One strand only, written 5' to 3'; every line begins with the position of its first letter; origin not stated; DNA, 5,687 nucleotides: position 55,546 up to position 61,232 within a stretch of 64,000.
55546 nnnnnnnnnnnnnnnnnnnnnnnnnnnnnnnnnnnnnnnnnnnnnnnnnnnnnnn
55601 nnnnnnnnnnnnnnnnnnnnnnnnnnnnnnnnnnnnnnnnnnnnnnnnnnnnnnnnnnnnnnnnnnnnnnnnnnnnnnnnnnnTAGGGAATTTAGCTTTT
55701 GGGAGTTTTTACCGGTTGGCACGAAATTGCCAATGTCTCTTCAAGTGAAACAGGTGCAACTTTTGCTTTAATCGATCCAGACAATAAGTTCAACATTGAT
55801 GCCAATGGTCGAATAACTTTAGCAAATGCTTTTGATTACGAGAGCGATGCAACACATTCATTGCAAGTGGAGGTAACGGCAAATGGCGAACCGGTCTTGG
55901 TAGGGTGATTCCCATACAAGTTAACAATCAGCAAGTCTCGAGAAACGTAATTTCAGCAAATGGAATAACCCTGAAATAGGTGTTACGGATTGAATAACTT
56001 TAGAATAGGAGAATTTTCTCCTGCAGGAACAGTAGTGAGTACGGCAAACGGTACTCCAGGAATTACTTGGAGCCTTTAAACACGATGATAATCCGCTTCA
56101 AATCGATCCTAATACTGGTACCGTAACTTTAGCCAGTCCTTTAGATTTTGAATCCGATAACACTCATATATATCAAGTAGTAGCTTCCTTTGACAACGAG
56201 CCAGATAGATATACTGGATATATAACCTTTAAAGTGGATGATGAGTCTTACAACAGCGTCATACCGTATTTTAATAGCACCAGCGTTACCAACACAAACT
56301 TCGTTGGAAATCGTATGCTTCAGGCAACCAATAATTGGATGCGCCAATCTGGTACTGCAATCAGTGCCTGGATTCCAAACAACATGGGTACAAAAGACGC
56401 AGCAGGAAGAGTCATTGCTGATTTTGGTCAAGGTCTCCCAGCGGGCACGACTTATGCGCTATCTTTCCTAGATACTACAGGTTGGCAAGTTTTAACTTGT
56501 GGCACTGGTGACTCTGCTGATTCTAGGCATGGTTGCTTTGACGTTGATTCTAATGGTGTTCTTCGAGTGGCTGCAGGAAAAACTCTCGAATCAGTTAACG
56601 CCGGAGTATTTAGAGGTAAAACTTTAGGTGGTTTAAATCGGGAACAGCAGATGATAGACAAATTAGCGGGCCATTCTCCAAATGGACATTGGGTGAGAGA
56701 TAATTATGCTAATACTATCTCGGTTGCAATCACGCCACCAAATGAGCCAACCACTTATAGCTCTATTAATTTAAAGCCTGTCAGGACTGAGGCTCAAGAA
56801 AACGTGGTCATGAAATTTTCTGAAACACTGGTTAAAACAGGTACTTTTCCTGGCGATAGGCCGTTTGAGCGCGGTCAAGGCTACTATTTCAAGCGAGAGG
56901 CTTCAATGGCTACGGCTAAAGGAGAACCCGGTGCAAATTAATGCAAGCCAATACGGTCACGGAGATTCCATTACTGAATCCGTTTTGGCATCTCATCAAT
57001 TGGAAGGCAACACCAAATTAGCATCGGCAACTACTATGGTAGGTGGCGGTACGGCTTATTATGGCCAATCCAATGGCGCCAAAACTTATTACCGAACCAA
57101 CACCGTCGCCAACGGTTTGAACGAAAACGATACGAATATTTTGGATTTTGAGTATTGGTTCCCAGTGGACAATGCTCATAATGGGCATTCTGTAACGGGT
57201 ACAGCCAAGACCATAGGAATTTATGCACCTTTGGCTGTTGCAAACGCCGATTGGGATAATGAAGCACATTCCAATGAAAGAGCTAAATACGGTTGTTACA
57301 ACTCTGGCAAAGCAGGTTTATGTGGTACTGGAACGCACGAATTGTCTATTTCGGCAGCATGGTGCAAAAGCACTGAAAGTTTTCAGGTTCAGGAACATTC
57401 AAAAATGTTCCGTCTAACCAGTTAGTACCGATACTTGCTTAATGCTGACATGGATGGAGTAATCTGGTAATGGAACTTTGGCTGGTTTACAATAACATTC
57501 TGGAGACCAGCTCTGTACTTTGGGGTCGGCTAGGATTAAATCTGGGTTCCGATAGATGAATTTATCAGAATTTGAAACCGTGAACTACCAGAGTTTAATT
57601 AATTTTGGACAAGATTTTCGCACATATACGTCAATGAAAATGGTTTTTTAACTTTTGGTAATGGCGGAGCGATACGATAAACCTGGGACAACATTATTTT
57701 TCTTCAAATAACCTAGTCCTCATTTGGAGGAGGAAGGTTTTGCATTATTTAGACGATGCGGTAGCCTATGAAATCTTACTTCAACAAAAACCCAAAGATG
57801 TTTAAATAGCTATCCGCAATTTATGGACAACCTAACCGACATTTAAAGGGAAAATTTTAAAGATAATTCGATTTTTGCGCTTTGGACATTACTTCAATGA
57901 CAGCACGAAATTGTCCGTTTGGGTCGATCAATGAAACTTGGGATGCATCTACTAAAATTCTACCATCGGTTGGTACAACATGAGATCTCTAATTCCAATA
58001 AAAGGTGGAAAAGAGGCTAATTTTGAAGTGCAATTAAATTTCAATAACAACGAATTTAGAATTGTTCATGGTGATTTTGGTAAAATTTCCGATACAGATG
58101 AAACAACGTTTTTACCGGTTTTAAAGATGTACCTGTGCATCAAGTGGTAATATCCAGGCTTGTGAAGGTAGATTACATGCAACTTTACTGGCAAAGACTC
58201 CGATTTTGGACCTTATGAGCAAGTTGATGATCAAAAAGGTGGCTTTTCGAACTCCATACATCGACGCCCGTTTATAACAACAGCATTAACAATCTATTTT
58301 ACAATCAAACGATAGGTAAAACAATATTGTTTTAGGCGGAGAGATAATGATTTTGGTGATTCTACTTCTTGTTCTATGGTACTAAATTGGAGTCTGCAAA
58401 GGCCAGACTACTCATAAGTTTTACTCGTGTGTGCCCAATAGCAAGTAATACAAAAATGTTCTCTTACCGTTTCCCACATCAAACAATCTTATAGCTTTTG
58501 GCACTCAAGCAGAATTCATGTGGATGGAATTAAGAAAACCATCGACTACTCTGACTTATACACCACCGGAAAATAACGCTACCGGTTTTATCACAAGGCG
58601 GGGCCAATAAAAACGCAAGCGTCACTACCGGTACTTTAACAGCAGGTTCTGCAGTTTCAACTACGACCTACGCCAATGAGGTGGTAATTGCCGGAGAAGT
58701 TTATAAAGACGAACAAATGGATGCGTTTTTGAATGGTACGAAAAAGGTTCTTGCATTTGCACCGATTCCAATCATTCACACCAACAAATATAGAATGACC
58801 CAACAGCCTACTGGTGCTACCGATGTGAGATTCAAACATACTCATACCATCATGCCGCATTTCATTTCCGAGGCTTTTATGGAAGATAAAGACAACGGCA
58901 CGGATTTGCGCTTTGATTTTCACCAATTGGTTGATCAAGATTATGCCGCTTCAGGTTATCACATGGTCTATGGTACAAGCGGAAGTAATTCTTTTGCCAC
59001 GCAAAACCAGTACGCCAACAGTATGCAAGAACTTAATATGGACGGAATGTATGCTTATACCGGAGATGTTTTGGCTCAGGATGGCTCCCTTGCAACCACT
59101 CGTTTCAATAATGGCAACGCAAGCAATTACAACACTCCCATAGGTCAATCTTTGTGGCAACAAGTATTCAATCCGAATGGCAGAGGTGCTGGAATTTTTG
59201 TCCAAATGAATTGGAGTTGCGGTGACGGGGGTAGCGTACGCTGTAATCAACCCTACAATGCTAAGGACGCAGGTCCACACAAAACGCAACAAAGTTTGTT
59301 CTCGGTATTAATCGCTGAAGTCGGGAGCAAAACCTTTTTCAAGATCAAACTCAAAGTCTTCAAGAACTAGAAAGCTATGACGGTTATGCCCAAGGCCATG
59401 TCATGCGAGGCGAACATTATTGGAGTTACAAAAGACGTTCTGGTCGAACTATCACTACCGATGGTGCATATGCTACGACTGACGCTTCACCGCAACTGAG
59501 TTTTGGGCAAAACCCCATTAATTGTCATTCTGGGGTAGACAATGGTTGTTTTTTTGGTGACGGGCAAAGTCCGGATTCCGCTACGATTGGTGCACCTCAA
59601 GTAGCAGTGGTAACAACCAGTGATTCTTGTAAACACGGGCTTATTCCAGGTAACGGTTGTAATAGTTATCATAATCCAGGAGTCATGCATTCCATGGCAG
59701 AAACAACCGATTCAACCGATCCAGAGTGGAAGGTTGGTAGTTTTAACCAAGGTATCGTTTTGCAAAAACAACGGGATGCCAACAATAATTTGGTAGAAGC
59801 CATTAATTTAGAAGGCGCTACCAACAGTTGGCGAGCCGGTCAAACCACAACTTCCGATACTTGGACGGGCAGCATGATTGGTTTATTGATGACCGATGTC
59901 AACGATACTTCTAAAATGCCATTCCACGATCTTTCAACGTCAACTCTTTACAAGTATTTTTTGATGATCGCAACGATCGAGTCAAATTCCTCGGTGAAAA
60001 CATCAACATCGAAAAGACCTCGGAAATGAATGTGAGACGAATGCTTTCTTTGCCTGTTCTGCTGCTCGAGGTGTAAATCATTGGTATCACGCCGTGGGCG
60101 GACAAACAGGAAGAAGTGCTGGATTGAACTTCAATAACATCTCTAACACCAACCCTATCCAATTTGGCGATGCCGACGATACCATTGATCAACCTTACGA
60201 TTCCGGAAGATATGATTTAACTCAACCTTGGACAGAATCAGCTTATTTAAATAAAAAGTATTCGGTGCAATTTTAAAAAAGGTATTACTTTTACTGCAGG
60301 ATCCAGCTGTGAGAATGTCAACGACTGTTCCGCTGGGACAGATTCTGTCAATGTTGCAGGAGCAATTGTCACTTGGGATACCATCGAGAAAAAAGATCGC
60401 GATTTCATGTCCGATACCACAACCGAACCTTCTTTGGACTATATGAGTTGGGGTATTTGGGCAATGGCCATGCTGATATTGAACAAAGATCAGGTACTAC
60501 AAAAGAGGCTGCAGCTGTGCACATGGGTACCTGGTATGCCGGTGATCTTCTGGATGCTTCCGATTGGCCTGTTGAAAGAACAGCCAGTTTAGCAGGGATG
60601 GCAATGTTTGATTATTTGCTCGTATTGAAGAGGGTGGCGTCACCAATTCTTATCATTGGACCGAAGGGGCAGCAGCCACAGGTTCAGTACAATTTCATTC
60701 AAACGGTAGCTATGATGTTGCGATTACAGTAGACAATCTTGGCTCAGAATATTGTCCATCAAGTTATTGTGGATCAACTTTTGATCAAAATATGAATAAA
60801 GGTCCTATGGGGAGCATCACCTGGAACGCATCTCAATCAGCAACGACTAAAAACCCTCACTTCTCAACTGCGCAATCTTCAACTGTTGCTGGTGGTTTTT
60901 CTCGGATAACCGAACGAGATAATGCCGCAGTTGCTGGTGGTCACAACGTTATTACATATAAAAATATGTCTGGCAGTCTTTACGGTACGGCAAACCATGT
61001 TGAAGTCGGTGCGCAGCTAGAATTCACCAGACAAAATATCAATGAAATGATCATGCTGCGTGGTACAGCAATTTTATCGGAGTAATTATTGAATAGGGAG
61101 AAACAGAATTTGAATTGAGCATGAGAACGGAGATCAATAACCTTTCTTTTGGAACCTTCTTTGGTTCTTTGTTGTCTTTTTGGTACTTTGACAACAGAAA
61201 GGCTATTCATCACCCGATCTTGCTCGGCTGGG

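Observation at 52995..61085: Giant secreted protein with an unusual domain order: FecR-like, poly-acidic spacer, cadherin repeats, nidogen-like segment, TbpB-like barrel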

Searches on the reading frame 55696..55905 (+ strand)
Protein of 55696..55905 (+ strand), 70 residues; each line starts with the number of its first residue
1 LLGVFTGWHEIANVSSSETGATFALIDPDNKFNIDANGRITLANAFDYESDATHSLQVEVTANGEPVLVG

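Call 7: search_protein_families(library=pfam, max_evalue=0.1, proteins=[window:55696-55905:+])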
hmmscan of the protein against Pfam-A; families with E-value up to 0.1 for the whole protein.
window:55696-55905:+ (70 aa): 1 family
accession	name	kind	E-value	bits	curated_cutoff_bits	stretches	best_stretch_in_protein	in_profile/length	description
PF00028.23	Cadherin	-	1.4e-05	25.8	28.8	1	21-66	31-80/93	Cadherin domain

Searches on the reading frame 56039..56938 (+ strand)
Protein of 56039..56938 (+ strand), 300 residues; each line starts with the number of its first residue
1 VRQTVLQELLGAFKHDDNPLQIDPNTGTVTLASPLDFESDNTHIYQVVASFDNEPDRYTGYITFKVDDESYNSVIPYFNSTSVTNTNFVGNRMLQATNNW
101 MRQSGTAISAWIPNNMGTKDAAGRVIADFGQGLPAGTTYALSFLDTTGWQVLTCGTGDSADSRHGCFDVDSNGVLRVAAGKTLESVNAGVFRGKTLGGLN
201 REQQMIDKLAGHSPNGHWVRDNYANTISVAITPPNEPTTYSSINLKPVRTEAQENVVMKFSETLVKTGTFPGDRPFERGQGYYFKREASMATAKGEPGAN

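Call 7: search_protein_families(library=pfam, max_evalue=0.1, proteins=[window:56039-56938:+])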
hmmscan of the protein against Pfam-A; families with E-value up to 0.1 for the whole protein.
window:56039-56938:+ (300 aa): 2 families
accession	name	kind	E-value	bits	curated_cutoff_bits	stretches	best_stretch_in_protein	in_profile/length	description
PF00028.23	Cadherin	-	7.1e-05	23.6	28.8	1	17-66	41-92/93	Cadherin domain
PF18957.6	RibLong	-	0.073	14.3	27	0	17-51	43-78/93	Long Rib domain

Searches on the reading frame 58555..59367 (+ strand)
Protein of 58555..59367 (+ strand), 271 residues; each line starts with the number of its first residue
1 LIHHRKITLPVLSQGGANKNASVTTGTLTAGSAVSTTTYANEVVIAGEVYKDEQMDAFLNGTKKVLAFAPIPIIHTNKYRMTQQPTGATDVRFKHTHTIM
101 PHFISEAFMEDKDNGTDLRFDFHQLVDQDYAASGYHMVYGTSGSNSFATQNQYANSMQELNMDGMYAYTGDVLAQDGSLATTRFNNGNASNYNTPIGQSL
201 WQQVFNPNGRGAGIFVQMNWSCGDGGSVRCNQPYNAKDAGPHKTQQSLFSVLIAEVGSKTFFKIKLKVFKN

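Call 7: search_protein_families(library=pfam, max_evalue=0.1, proteins=[window:58555-59367:+])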
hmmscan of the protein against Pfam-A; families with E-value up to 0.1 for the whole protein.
window:58555-59367:+ (271 aa): 0 families

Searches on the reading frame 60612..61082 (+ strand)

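Call 7: search_protein_families(library=pfam, max_evalue=0.1, proteins=[window:60612-61082:+])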
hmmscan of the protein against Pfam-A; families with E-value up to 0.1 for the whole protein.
window:60612-61082:+ (157 aa): 1 family
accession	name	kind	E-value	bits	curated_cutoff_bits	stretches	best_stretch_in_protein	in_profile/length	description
PF18792.6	UspA1_rep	-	0.035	14.8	27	0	90-97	1-8/13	Ubiquitous surface protein adhesin repeat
